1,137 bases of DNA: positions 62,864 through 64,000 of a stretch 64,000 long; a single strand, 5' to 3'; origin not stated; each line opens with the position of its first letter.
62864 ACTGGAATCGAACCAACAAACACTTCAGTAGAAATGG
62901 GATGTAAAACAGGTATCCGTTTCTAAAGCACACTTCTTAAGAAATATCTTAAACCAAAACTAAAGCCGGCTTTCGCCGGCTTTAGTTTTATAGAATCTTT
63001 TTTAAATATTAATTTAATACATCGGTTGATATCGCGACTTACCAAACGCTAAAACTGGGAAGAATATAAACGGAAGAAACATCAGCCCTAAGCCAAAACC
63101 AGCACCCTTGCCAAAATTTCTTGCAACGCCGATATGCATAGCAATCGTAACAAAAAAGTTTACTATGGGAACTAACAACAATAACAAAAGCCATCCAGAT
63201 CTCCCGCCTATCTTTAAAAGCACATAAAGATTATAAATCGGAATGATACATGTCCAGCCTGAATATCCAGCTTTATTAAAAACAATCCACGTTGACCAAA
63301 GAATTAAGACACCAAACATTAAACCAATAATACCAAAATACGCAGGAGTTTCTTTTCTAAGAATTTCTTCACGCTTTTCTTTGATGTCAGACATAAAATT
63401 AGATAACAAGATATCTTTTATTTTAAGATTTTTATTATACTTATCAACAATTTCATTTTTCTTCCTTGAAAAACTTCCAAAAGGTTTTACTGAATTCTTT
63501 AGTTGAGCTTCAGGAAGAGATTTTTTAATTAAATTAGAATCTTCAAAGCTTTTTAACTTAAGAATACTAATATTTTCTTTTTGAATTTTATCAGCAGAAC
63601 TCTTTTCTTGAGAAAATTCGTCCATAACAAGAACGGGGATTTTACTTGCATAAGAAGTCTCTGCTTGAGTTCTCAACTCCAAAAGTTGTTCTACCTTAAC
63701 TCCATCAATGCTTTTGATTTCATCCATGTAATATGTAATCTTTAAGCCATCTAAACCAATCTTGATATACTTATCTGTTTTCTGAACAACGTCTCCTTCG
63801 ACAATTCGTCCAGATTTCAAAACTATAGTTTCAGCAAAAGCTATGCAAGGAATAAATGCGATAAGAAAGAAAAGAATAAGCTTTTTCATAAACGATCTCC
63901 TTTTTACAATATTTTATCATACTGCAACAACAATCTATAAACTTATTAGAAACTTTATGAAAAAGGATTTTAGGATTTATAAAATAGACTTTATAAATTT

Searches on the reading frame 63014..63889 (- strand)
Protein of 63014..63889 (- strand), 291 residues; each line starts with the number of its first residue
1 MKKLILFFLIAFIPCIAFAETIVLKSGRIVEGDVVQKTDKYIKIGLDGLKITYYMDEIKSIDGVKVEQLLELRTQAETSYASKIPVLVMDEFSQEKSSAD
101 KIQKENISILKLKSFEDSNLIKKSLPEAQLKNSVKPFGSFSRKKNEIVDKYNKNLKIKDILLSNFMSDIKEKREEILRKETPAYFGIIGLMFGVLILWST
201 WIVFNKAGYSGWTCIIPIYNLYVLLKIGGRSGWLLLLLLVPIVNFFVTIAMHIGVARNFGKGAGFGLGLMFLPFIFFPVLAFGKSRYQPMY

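Call 69: search_protein_families(library=pfam, proteins=[window:63014-63889:-], max_evalue=0.00001)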
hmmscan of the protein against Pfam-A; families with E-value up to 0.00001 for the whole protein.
window:63014-63889:- (291 aa): 1 family
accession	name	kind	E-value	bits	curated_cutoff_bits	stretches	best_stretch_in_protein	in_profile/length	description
PF18936.5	DUF5684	-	2.4e-25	89.4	27.4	1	212-288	1-79/81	Family of unknown function (DUF5684)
